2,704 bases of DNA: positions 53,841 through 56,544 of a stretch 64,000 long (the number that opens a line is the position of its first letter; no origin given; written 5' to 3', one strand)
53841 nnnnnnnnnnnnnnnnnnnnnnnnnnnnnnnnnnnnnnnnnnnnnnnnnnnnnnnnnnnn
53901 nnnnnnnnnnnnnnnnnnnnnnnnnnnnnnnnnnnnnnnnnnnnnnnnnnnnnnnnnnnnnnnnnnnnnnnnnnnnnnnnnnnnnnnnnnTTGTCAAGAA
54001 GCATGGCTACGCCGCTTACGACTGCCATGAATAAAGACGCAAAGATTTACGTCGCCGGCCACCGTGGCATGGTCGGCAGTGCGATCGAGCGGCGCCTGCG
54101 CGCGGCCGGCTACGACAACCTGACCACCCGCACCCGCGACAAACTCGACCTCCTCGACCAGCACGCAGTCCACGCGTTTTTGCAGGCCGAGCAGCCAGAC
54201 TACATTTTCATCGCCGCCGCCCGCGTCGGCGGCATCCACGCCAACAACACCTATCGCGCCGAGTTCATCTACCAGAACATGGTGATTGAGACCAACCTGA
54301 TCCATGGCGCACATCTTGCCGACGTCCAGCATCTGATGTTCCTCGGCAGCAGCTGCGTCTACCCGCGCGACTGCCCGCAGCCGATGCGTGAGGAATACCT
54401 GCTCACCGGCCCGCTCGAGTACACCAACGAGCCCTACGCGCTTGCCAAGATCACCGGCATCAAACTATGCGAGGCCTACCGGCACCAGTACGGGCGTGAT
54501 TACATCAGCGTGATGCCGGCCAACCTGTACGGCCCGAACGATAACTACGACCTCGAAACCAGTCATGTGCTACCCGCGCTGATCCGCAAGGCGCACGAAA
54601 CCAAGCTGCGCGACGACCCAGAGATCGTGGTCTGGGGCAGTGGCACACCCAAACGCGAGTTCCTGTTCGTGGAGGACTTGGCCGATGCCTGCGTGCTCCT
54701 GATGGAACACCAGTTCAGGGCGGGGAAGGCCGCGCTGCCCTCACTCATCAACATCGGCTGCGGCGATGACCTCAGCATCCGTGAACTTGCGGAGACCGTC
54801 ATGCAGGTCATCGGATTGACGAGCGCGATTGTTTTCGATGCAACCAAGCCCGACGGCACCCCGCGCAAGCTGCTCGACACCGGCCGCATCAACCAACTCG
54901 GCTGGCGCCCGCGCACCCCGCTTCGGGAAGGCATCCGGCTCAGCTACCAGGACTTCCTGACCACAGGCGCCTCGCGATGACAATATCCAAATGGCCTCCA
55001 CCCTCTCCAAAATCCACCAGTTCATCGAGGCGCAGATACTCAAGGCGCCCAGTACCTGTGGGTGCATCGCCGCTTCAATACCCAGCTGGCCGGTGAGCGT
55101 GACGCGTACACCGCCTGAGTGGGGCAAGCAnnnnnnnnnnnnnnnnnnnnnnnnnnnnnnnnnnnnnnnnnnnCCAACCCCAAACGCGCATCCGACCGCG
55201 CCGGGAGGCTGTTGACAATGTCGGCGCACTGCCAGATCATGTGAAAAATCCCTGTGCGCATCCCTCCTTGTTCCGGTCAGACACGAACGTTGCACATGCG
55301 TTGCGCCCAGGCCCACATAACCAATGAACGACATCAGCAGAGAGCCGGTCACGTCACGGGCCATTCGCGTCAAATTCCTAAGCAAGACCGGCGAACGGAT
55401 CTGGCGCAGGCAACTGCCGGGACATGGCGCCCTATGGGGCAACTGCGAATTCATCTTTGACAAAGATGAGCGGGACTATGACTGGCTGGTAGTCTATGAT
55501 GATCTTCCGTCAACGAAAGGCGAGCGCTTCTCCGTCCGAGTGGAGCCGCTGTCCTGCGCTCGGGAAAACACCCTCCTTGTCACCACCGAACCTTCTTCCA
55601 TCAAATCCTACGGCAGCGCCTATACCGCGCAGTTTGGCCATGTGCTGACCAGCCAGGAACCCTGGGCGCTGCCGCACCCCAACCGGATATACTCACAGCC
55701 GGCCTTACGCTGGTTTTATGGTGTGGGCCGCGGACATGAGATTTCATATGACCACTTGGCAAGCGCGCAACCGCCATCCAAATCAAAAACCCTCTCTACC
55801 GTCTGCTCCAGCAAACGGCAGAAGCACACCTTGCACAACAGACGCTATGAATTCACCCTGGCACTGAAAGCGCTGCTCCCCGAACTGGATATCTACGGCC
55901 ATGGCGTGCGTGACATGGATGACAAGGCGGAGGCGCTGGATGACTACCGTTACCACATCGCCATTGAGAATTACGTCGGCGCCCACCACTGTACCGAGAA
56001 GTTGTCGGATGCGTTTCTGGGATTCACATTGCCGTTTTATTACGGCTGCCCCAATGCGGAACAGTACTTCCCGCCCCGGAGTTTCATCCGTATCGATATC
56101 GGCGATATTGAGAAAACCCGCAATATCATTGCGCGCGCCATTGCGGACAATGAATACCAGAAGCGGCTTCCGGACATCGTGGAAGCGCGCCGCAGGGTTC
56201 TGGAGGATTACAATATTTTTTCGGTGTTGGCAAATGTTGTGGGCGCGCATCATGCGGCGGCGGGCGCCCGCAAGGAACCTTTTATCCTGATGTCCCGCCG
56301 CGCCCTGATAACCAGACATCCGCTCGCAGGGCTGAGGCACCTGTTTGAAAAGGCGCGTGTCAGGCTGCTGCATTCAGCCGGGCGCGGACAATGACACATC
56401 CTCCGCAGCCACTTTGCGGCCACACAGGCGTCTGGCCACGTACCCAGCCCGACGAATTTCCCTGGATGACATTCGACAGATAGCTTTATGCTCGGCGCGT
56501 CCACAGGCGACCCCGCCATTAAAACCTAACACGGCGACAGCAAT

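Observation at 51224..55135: GDP-fucose cassette (manC-gmd-fcl) bracketed by direct repeats derived from the lpxL 3' end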

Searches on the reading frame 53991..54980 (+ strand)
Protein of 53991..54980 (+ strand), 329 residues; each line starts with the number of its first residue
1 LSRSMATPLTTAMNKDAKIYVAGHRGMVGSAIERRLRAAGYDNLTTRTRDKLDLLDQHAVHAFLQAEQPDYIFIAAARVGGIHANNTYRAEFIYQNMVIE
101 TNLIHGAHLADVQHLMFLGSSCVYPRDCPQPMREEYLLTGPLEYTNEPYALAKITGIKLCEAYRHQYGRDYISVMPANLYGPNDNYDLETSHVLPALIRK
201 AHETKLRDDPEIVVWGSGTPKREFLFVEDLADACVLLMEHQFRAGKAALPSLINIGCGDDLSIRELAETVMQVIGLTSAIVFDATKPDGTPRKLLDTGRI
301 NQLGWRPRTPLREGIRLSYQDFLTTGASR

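Call 7: search_protein_families(library=pfam, proteins=[window:53991-54980:+])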
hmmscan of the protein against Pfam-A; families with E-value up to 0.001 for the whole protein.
window:53991-54980:+ (329 aa): 3 families
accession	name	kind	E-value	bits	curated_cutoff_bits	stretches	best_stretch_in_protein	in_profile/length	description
PF01370.27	Epimerase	-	1.8e-66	224.4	20.9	1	19-246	1-233/240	NAD dependent epimerase/dehydratase family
PF16363.11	GDP_Man_Dehyd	-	2.7e-17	63.7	27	1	51-316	58-330/332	GDP-mannose 4,6 dehydratase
PF04321.23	RmlD_sub_bind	-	5.7e-08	32.6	27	1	18-87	2-70/287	RmlD substrate binding domain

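Call 32: search_protein_families(library=ncbifam, proteins=[window:54027-54980:+], max_evalue=0.001)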
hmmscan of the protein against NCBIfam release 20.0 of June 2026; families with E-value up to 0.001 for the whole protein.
window:54027-54980:+ (317 aa): 12 families
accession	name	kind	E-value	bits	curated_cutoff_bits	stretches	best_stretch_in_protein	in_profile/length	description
NF047922.1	GDPFucSynFcl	equivalog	1.3e-142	474.8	500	1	4-313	2-304/308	GDP-L-fucose synthase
TIGR01179.1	galE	equivalog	4.8e-17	61.8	262.3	1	39-300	53-315/332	UDP-glucose 4-epimerase GalE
TIGR01181.1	dTDP_gluc_dehyt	equivalog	2.7e-16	59.5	365.1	1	39-308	56-309/321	dTDP-glucose 4,6-dehydratase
TIGR04180.1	EDH_00030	hypoth_equivalog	1.2e-14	54.1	475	1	41-274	57-268/297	NAD-dependent 4,6-dehydratase LegB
NF007490.0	PRK10084.1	subfamily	3.1e-08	33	649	1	40-311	57-335/361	dTDP-glucose 4,6-dehydratase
TIGR02197.1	heptose_epim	equivalog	6.6e-07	28.8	274.6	1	8-268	2-266/316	ADP-glyceromanno-heptose 6-epimerase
NF007582.0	PRK10217.1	equivalog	2e-06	27.2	698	1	134-312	157-333/355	dTDP-glucose 4,6-dehydratase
NF042422.1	oxyalk_red_OleD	equivalog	9.8e-06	25.2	580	1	6-263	2-251/329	2-alkyl-3-oxoalkanoate reductase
NF011728.1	PRK15181.1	equivalog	1.1e-05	24.6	760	1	89-257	122-277/348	Vi polysaccharide biosynthesis UDP-N-acetylglucosaminuronic acid C-4 epimerase TviC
NF008872.0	PRK11908.1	equivalog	1.3e-05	24.5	294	1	100-262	110-271/349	bifunctional UDP-4-keto-pentose/UDP-xylose synthase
TIGR01214.1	rmlD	equivalog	4.2e-05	22.8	224.05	1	6-91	1-84/285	dTDP-4-dehydrorhamnose reductase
NF007956.0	PRK10675.1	subfamily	0.00025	20.3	394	0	205-297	226-316/338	UDP-glucose 4-epimerase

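Call 35: find_homologous_proteins(query=window:54027-54980:+, max_evalue=1e-50)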
Query window:54027-54980:+ (317 aa): 8000 proteins with E <= 1e-50 among 8000 candidates; the best 120 are listed.
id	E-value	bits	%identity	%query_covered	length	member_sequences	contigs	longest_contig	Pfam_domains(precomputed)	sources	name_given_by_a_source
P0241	4.6e-214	728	100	100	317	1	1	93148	PF04321.24,PF16363.12,PF01370.28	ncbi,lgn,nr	ncbi:MAG: GDP-L-fucose synthase [Gammaproteobacteria bacterium]|nr:GDP-L-fucose synthase [Gammaprote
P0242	2.1e-183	627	86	100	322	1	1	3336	PF04321.24,PF16363.12,PF01370.28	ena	-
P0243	8.1e-167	572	80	99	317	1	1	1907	PF04321.24,PF16363.12,PF01370.28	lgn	-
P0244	8.9e-164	562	79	98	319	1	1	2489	PF04321.24,PF16363.12,PF01370.28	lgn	-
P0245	3.9e-163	560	77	98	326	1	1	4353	PF04321.24,PF16363.12,PF01370.28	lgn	-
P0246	2.6e-161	554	77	98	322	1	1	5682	PF04321.24,PF16363.12,PF01370.28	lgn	-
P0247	1.1e-159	549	76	99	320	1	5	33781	PF04321.24,PF16363.12,PF01370.28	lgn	-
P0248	1.9e-159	548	75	100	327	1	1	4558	PF04321.24,PF16363.12,PF01370.28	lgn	-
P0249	1.9e-158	545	74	98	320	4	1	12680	PF04321.24,PF16363.12,PF01370.28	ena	-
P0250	2.5e-158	545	76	98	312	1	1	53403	PF04321.24,PF16363.12,PF01370.28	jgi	jgi:GDP-L-fucose synthase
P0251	3.8e-158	544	76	98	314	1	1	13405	PF04321.24,PF16363.12,PF01370.28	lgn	-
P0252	8.0e-157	540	74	100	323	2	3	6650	PF04321.24,PF16363.12,PF01370.28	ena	-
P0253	8.0e-157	540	73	98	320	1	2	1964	PF04321.24,PF16363.12,PF01370.28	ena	-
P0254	8.4e-157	539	79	95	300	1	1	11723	PF16363.12,PF01370.28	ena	-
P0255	1.7e-156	538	74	99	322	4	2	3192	PF04321.24,PF16363.12,PF01370.28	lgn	-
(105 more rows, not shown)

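Call 36: find_encoding_contigs(protein=P0242, flank=10000, max_places=3)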
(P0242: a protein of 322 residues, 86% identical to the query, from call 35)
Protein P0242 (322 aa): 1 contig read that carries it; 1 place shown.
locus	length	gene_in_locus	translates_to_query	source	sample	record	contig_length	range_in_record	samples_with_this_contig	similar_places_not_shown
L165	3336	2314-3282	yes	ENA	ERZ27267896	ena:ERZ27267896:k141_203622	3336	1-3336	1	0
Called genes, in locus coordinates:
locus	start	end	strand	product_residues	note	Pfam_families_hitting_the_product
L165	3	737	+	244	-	?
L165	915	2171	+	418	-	PF08421:Methyltransf_13, PF13489:Methyltransf_23, PF13847:Methyltransf_31 (faint), PF08241:Methyltransf_11 (weak), PF08242:Methyltransf_12 (weak), PF08484:Methyltransf_14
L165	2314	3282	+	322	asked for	PF01370:Epimerase, PF04321:RmlD_sub_bind (weak), PF16363:GDP_Man_Dehyd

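Call 40: find_encoding_contigs(protein=P0247, flank=6000, max_places=3)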
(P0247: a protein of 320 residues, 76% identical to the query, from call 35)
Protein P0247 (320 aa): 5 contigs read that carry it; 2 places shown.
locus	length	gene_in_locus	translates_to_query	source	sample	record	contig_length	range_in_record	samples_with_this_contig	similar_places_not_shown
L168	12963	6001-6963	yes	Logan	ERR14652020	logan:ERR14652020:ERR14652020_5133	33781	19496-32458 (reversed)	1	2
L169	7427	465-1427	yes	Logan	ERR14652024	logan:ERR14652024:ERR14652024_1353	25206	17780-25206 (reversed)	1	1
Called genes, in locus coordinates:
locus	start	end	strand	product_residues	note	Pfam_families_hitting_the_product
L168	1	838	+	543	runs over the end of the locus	PF00342:PGI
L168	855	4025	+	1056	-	PF02563:Poly_export, PF22461:SLBB_2 (faint), PF10531:SLBB (weak)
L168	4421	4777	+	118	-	PF13412:HTH_24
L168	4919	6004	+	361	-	PF01370:Epimerase, PF04321:RmlD_sub_bind (weak), PF16363:GDP_Man_Dehyd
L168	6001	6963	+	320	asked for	PF01370:Epimerase, PF04321:RmlD_sub_bind, PF16363:GDP_Man_Dehyd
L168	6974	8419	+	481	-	PF01943:Polysacc_synt, PF13440:Polysacc_synt_3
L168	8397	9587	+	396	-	-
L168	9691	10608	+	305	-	PF13489:Methyltransf_23, PF13847:Methyltransf_31 (weak), PF08241:Methyltransf_11, PF08242:Methyltransf_12, PF13649:Methyltransf_25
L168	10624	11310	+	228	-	PF13578:Methyltransf_24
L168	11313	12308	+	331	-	PF00535:Glycos_transf_2, PF10111:Glyco_tranf_2_2, PF13641:Glyco_tranf_2_3 (weak)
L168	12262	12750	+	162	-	-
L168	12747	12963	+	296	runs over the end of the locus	-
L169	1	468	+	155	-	?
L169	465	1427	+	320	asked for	PF01370:Epimerase, PF04321:RmlD_sub_bind, PF16363:GDP_Man_Dehyd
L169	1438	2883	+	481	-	PF01943:Polysacc_synt, PF13440:Polysacc_synt_3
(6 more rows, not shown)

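Call 41: find_encoding_contigs(protein=P0246, flank=6000, max_places=2)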
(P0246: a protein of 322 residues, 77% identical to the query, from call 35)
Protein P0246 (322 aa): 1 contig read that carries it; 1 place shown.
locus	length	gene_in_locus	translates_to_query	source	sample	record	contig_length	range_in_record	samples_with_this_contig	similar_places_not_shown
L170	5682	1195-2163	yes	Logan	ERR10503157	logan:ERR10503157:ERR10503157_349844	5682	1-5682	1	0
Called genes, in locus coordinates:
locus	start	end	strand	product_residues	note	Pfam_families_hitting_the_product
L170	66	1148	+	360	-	PF01370:Epimerase, PF04321:RmlD_sub_bind (weak), PF16363:GDP_Man_Dehyd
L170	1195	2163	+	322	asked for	PF01370:Epimerase, PF04321:RmlD_sub_bind (weak), PF16363:GDP_Man_Dehyd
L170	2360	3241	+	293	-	PF00535:Glycos_transf_2, PF10111:Glyco_tranf_2_2 (weak), PF13641:Glyco_tranf_2_3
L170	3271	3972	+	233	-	PF02348:CTP_transf_3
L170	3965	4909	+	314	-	PF00389:2-Hacid_dh, PF02826:2-Hacid_dh_C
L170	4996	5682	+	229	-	?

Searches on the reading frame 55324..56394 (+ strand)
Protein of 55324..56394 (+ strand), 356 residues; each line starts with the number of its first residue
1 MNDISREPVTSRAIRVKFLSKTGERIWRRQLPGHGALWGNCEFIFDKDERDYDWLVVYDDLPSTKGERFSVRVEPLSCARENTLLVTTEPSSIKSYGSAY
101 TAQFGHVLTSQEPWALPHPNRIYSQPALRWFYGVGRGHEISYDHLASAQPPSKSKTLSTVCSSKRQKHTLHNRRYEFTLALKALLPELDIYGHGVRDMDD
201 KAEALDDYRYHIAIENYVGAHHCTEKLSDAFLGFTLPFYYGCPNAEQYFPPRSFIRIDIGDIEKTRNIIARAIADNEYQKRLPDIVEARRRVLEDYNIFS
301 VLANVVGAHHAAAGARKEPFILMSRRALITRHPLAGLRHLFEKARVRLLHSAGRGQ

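Call 7: search_protein_families(library=pfam, proteins=[window:55324-56394:+])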
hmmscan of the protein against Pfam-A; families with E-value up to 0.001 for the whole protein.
window:55324-56394:+ (356 aa): 1 family
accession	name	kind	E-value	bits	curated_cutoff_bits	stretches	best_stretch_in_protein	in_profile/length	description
PF00852.26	Glyco_transf_10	-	8.1e-09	35.8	23.9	1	152-258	3-110/182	Glycosyltransferase family 10 (fucosyltransferase) C-term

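Call 13: find_encoding_contigs(protein=window:55324-56394:+, flank=10000, max_places=10)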
Protein window:55324-56394:+ (356 aa): 1 contig read that carries it; 1 place shown.
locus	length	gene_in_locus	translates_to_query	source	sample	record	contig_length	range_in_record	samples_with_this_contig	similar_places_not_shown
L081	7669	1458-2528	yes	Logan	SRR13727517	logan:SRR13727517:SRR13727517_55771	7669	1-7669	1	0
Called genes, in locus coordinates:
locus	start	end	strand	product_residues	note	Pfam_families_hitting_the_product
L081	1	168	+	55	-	?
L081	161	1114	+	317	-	PF01370:Epimerase, PF04321:RmlD_sub_bind, PF16363:GDP_Man_Dehyd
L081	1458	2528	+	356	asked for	PF00852:Glyco_transf_10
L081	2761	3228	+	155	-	-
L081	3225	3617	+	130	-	PF10707:YrbL-PhoP_reg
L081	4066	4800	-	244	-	-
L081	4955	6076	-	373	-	PF13439:Glyco_transf_4, PF13477:Glyco_trans_4_2 (weak), PF13579:Glyco_trans_4_4, PF20706:GT4-conflict, PF00534:Glycos_transf_1, PF13692:Glyco_trans_1_4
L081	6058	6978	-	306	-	PF06258:Mito_fiss_Elm1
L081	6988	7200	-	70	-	PF10276:zf-CHCC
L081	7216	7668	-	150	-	?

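Call 24: find_homologous_proteins(query=window:55324-56394:+, max_evalue=1e-30)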
Query window:55324-56394:+ (356 aa): 2489 proteins with E <= 1e-30 among 7286 candidates; the best 120 are listed.
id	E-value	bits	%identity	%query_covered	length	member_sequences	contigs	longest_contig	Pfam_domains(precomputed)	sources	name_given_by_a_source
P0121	3.1e-244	828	100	100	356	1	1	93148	PF00852.27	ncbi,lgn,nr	ncbi:MAG: glycosyltransferase family 10 [Gammaproteobacteria bacterium]|nr:glycosyltransferase famil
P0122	7.3e-153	527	63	97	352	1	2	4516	PF00852.27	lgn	-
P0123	4.6e-149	515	63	98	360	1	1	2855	PF00852.27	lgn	-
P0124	1.4e-148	513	66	95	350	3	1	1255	PF00852.27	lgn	-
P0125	3.2e-147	509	65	94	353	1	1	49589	PF00852.27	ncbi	-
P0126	5.8e-145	501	63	97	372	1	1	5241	PF00852.27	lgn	-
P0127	1.2e-144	500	63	94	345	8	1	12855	PF00852.27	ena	-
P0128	1.5e-144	500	62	98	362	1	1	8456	PF00852.27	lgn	-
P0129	2.2e-144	499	64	95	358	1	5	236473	PF00852.27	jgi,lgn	-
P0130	2.8e-144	499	64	95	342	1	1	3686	PF00852.27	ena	-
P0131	2.9e-143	496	63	96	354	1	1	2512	PF00852.27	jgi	jgi:hypothetical protein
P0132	4.0e-143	495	60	100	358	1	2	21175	PF00852.27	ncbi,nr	ncbi:MAG: hypothetical protein GWO16_04300 [Gammaproteobacteria bacterium]|nr:hypothetical protein [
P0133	1.3e-142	494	63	96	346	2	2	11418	PF00852.27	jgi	jgi:hypothetical protein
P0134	4.2e-142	492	66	92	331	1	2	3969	PF00852.27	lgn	-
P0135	4.3e-142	492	63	96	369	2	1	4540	PF00852.27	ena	-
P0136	6.9e-142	491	61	99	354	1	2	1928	PF00852.27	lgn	-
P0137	2.7e-141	489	62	98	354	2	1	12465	PF00852.27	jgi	jgi:hypothetical protein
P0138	2.7e-141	489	62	95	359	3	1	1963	PF00852.27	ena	-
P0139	4.1e-141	489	62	95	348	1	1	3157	PF00852.27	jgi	jgi:hypothetical protein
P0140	1.2e-140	487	60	100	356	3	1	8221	PF00852.27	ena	-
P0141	1.4e-140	487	63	95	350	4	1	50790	PF00852.27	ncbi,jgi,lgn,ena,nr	ncbi:MAG: glycosyltransferase family 10 [Gammaproteobacteria bacterium]|nr:glycosyltransferase famil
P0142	1.2e-139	484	63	95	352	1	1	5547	PF00852.27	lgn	-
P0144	1.4e-139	484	64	96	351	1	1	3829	PF00852.27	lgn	-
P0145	4.2e-139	482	62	95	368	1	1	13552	PF00852.27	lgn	-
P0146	5.9e-139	482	62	97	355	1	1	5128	PF00852.27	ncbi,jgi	-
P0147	6.9e-139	481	61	95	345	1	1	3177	PF00852.27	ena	-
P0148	7.1e-139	481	62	93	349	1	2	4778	PF00852.27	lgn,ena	-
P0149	2.5e-138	479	64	94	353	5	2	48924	PF00852.27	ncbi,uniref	ncbi:glycosyltransferase family 10 domain-containing protein [Methylotuvimicrobium sp.]|uniref:glyco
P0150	3.1e-138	479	61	96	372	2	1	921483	PF00852.27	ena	-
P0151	5.6e-138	478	64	94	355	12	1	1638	PF00852.27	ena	-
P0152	1.1e-137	477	59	98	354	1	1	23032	PF00852.27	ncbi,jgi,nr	ncbi:MAG: glycosyltransferase [Gammaproteobacteria bacterium]|nr:glycosyltransferase [Gammaproteobac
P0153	1.1e-137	477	61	95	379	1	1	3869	PF00852.27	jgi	jgi:Glycosyltransferase family 10 (fucosyltransferase) C-term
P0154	1.3e-137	477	60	95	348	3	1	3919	PF00852.27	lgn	-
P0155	1.3e-137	477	58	99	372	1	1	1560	PF00852.27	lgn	-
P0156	2.3e-137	476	60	97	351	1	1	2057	PF00852.27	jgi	-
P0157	1.1e-136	474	61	95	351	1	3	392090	PF00852.27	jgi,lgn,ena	-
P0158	1.3e-136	474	60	96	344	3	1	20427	PF00852.27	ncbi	-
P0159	1.6e-136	474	62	93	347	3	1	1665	PF00852.27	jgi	jgi:hypothetical protein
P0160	2.1e-136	473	64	94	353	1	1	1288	PF00852.27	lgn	-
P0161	2.8e-136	473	61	95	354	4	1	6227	PF00852.27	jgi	jgi:Glycosyltransferase family 10 (fucosyltransferase) C-term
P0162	2.8e-136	473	60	95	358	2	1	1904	PF00852.27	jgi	jgi:hypothetical protein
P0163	3.0e-136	473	62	95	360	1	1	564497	PF00852.27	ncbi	ncbi:MAG: glycosyltransferase family 10 [Pseudomonadota bacterium]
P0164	3.6e-136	472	60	97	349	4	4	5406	PF00852.27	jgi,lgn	jgi:hypothetical protein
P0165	3.8e-136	472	60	96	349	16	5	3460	PF00852.27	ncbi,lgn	-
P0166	4.5e-136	472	61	94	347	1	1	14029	PF00852.27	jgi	jgi:Glycosyltransferase family 10 (fucosyltransferase) C-term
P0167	4.9e-136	472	60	95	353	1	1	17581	PF00852.27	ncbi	ncbi:MAG: glycosyltransferase family 10 domain-containing protein [Gammaproteobacteria bacterium]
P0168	7.4e-136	471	61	95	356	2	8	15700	PF00852.27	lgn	-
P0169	8.7e-136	471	62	94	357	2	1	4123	PF00852.27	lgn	-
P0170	9.6e-136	471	60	97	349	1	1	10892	PF00852.27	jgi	-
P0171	1.8e-135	470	59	95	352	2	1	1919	PF00852.27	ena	-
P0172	2.2e-135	470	59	95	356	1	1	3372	PF00852.27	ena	-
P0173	2.3e-135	470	61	95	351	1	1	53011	PF00852.27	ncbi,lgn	-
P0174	6.8e-135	468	59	96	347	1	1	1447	PF00852.27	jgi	-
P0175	2.5e-134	466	59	96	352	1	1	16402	PF00852.27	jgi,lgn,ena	-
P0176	3.9e-134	466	60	99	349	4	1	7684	PF00852.27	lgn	-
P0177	5.4e-134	465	60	98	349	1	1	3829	PF00852.27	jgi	jgi:hypothetical protein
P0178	5.7e-134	465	59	94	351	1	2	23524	PF00852.27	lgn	-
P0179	1.2e-133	464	60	97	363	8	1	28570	PF00852.27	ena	-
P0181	3.1e-133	463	57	96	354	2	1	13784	PF00852.27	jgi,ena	-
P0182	4.8e-133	462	64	91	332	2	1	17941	PF00852.27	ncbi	ncbi:MAG: hypothetical protein Kow0065_08250 [Methylomicrobium sp.]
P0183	6.9e-133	462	59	99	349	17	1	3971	PF00852.27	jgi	jgi:hypothetical protein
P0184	7.8e-133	461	61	95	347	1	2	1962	PF00852.27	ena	-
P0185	1.5e-132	460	58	99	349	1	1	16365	PF00852.27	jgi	jgi:hypothetical protein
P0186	5.0e-132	459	59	94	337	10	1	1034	PF00852.27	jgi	jgi:hypothetical protein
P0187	6.4e-132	458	59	96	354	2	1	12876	PF00852.27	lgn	-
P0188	6.9e-132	458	58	98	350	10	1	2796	PF00852.27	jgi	jgi:hypothetical protein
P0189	7.0e-132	458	59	99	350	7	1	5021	PF00852.27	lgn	-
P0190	9.2e-132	458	60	96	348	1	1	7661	PF00852.27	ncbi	-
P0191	2.0e-131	457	61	93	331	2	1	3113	PF00852.27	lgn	-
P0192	2.2e-131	457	60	95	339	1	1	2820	PF00852.27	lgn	-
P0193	2.7e-131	456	58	96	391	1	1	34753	PF00852.27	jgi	jgi:hypothetical protein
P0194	2.8e-131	456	58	97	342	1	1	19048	PF00852.27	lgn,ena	-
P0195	3.4e-131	456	58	96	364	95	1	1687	PF00852.27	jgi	-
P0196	3.9e-131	456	60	96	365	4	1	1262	PF00852.27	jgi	jgi:hypothetical protein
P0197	4.1e-131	456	58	97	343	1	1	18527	PF00852.27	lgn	-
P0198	7.3e-131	455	60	94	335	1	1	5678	PF00852.27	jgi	jgi:hypothetical protein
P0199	7.8e-131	455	59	95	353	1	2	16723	PF00852.27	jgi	jgi:hypothetical protein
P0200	8.2e-131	455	60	94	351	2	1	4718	PF00852.27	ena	-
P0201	9.8e-131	454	59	95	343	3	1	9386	PF00852.27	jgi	jgi:hypothetical protein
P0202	1.2e-130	454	59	96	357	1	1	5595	PF00852.27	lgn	-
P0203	1.3e-130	454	58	99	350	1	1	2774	PF00852.27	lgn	-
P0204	1.6e-130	454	59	98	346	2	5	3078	PF00852.27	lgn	-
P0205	2.0e-130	453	57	98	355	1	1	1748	PF00852.27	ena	-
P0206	2.1e-130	453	60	96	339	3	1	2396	PF00852.27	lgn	-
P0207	3.3e-130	453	62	95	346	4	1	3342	PF00852.27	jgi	-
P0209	5.8e-130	452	60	96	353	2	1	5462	PF00852.27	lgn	-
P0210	5.8e-130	452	58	95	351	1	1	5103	PF00852.27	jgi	jgi:hypothetical protein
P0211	6.3e-130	452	59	95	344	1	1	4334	PF00852.27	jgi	-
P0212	7.2e-130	452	57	99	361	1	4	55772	PF00852.27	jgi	-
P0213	7.7e-130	452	59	96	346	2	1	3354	PF00852.27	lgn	-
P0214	8.9e-130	451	58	96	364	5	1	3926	PF00852.27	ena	-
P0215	1.3e-129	451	59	98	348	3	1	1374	PF00852.27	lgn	-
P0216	1.5e-129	451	59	96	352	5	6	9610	PF00852.27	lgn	-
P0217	1.5e-129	451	60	91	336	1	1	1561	PF00852.27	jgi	-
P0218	2.1e-129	450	58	96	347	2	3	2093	PF00852.27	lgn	-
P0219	3.8e-129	449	58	93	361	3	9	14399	PF00852.27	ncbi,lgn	-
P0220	5.8e-129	449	58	95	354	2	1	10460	PF00852.27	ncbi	-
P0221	6.0e-129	449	58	96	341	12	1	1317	PF00852.27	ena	-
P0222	6.0e-129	449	58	96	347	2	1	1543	PF00852.27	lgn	-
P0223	6.6e-129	448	58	97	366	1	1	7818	PF00852.27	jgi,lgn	-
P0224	6.9e-129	448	59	94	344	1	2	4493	PF00852.27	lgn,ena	-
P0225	7.2e-129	448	56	96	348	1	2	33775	PF00852.27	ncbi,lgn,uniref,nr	ncbi:glycosyltransferase family 10 domain-containing protein [Geoalkalibacter sp.]|uniref:glycosyltr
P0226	8.5e-129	448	56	96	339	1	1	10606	PF00852.27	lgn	-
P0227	1.0e-128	448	58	94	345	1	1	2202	PF00852.27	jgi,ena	-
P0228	2.7e-128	446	58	98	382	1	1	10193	PF00852.27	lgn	-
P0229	2.8e-128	446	59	97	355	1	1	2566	PF00852.27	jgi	jgi:hypothetical protein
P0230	3.6e-128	446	58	97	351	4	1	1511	PF00852.27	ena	-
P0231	4.0e-128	446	59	95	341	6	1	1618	PF00852.27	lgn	-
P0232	8.0e-128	445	57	95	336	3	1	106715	PF00852.27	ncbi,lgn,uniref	ncbi:glycosyltransferase family 10 domain-containing protein [Geoalkalibacter halelectricus]|uniref:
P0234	1.2e-127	444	56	98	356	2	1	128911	PF00852.27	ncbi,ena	-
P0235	1.3e-127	444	55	96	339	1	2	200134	PF00852.27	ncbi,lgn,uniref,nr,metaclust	ncbi:Glycosyltransferase family 10 (fucosyltransferase) C-term [Geoalkalibacter ferrihydriticus]|uni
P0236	1.3e-127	444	58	97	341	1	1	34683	PF00852.27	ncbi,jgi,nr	ncbi:glycosyltransferase [bacterium]|nr:glycosyltransferase [bacterium]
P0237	1.4e-127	444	57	95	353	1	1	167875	PF00852.27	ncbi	-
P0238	1.5e-127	444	59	95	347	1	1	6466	PF00852.27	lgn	-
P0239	1.8e-127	444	56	95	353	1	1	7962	PF00852.27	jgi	jgi:hypothetical protein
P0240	2.6e-127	443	59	97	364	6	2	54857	PF00852.27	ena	-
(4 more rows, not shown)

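Call 32: search_protein_families(library=ncbifam, proteins=[window:55324-56394:+], max_evalue=0.001)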
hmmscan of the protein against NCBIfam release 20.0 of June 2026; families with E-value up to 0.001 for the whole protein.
window:55324-56394:+ (356 aa): 0 families
